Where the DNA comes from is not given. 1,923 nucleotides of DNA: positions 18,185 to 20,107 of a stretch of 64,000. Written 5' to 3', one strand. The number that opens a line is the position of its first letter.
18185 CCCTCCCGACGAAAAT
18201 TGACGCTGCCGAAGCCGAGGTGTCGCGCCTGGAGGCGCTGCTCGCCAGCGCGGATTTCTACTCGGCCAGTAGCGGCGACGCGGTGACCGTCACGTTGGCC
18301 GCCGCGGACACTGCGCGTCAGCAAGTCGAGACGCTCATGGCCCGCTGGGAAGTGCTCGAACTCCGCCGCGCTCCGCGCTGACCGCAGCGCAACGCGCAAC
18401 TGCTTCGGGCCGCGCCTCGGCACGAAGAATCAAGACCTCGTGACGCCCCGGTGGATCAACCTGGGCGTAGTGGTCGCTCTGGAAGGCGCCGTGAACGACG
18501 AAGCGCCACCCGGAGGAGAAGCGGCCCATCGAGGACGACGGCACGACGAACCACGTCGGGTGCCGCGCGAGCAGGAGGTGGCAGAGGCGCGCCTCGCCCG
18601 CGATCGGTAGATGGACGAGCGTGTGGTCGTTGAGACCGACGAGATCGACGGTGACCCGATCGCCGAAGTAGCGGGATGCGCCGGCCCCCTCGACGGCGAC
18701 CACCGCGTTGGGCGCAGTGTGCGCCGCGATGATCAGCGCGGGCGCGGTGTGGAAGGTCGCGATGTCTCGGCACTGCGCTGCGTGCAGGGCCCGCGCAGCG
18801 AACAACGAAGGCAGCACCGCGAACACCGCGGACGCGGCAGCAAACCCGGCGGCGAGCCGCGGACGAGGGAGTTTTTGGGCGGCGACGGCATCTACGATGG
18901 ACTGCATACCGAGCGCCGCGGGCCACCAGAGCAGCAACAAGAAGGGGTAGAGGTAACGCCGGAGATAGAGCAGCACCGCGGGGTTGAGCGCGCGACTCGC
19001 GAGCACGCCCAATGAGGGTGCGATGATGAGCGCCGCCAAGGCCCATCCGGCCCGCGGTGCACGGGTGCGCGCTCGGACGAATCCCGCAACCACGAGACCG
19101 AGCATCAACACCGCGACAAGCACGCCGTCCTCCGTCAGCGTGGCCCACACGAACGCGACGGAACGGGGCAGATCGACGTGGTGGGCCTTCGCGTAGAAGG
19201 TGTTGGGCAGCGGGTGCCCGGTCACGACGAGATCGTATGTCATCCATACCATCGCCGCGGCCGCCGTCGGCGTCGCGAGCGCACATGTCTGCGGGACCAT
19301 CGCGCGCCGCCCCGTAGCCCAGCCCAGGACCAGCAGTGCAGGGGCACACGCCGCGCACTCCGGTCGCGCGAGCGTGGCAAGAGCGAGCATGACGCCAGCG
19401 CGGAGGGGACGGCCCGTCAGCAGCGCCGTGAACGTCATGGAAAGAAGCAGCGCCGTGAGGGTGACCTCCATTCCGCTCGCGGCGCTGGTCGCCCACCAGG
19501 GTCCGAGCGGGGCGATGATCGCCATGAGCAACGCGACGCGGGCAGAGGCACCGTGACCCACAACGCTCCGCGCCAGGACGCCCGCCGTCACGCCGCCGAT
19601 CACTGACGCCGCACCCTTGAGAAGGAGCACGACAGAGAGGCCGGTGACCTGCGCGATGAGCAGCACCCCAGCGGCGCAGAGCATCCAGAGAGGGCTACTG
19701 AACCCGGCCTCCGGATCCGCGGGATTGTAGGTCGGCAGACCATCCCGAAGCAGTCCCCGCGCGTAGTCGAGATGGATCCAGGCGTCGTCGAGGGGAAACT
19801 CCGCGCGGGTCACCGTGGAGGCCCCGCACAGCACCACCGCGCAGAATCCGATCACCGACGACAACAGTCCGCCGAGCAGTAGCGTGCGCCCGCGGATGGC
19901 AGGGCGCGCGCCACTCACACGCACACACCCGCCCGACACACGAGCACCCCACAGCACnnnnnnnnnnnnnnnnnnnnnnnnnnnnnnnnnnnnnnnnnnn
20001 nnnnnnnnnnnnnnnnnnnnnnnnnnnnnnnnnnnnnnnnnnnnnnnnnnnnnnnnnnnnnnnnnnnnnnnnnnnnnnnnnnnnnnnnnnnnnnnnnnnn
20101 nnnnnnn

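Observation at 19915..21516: Lipoprotein built almost entirely from tandem knottin-like 6-Cys modules (about 98 Cys in 533 codons)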

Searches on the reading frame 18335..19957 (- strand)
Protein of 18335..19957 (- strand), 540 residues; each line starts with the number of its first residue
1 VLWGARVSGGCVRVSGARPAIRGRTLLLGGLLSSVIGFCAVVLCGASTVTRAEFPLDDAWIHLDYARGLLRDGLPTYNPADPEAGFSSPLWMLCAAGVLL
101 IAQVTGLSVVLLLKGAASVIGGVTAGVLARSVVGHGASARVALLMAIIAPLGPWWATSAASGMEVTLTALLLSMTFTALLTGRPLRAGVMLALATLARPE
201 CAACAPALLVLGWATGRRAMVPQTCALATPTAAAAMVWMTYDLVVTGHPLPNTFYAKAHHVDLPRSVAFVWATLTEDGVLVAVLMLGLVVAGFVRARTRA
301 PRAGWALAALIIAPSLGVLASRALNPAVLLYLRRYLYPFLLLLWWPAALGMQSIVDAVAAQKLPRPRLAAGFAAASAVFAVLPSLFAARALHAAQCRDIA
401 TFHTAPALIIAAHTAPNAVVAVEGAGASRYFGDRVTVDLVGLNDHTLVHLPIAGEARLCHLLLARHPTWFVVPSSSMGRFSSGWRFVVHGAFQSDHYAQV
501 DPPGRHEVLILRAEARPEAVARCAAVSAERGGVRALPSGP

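Call 4: search_protein_families(library=pfam, proteins=[window:18335-19957:-], max_evalue=1)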
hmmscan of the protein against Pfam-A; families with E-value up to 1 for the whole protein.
window:18335-19957:- (540 aa): 1 family
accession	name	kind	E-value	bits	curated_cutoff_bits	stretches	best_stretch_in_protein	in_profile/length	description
PF15438.11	Phyto-Amp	-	0.17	12.5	25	1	367-450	13-85/113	Antigenic membrane protein of phytoplasma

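Call 5: search_protein_families(library=ncbifam, proteins=[window:18335-19957:-], max_evalue=1)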
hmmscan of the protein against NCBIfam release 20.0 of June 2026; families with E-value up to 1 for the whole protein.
window:18335-19957:- (540 aa): 0 families

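Call 61: search_solved_structures(query=window:18335-19888:-, max_evalue=10)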
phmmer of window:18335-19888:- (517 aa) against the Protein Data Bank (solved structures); distinct sequences matched with E-value up to 10: 0.

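Call 70: find_homologous_proteins(query=window:18335-19924:-, max_evalue=0.00001)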
Query window:18335-19924:- (529 aa): 168 proteins with E <= 0.00001 among 8000 candidates; the best 120 are listed.
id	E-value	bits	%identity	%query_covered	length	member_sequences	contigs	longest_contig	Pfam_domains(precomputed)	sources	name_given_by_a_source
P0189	0.0e+0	1106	97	100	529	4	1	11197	-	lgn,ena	-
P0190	1.3e-273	927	83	100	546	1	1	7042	-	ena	-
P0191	5.0e-192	658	65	94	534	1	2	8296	-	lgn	-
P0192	1.7e-171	590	59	98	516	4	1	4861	-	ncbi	-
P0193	7.4e-169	581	58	95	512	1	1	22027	-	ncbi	-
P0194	2.2e-168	580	59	95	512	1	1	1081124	-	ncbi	-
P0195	6.4e-159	548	57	91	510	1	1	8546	-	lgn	-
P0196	5.5e-156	539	55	92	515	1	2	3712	-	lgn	-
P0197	1.2e-155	537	56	95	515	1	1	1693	-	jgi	jgi:hypothetical protein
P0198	1.6e-153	531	54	95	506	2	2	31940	-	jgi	jgi:hypothetical protein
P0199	1.9e-90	322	43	92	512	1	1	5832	-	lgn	-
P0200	6.8e-84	301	37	95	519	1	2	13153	-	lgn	-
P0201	4.8e-78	281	43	90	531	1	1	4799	-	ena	-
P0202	5.7e-72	261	37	92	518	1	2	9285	-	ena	-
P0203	1.2e-71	260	40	94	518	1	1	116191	-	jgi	-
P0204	1.9e-69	253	39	90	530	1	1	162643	-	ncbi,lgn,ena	-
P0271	2.5e-36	144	36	79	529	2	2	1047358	-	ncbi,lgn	ncbi:MAG: hypothetical protein U0234_11790 [Sandaracinus sp.]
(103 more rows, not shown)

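Call 71: find_encoding_contigs(protein=P0204, flank=5000, max_places=1)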
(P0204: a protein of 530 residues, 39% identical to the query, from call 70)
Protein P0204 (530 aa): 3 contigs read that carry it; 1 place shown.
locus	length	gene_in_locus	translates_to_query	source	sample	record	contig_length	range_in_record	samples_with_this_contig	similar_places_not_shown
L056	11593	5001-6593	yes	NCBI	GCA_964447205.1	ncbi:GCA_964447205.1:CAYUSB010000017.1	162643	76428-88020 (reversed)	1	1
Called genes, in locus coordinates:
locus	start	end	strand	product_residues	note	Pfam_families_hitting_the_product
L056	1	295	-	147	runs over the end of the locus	-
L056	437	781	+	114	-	-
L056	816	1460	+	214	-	-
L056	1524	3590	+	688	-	PF05496:RuvB_N (weak), PF13177:DNA_pol3_delta2, PF00004:AAA, PF13173:AAA_14 (weak), PF13401:AAA_22 (weak), PF22608:DNAX_ATPase_lid, PF12169:DNA_pol3_gamma3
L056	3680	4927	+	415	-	PF13527:Acetyltransf_9, PF00583:Acetyltransf_1 (weak), PF17668:Acetyltransf_17, PF13530:SCP2_2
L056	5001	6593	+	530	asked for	-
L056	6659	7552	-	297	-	-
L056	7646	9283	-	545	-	PF01882:DUF58, PF13519:VWA_2 (weak)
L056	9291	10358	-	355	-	PF20030:bpMoxR, PF07726:AAA_3, PF07728:AAA_5, PF17863:AAA_lid_2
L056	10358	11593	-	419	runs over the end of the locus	PF14258:DUF4350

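Call 72: find_encoding_contigs(protein=P0271, flank=5000, max_places=1)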
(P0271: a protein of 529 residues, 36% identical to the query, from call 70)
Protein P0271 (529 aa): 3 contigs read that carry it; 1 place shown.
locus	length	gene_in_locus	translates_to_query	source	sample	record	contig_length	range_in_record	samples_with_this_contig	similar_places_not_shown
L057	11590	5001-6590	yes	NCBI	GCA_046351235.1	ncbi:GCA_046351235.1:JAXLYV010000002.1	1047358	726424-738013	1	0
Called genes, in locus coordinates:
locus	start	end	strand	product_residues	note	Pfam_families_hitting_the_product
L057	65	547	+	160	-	-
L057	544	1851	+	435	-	-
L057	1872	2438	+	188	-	-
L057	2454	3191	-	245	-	PF00596:Aldolase_II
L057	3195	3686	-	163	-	PF00578:AhpC-TSA, PF08534:Redoxin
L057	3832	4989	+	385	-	PF01168:Ala_racemase_N, PF00842:Ala_racemase_C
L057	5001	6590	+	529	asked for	-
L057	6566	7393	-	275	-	-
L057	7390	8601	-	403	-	PF00691:OmpA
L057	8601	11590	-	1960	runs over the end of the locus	-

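Call 73: find_encoding_contigs(protein=P0193, flank=5000, max_places=1)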
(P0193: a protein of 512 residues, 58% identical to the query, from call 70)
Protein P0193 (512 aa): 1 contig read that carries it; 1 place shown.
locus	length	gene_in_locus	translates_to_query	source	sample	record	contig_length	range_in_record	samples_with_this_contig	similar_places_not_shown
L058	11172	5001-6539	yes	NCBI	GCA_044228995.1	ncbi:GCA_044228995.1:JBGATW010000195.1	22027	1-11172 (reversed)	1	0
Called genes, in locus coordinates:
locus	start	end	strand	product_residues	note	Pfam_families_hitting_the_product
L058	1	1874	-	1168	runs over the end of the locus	PF11617:Cu-binding_MopE (faint), PF06119:NIDO (faint)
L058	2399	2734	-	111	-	-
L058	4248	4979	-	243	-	-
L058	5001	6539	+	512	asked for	-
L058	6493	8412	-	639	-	PF00005:ABC_tran, PF02463:SMC_N (faint), PF13555:AAA_29 (faint), PF13304:AAA_21 (faint), PF12848:ABC_tran_Xtn, PF00005:ABC_tran, PF16326:ABC_tran_CTD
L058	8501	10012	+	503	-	-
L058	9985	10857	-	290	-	-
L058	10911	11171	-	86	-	?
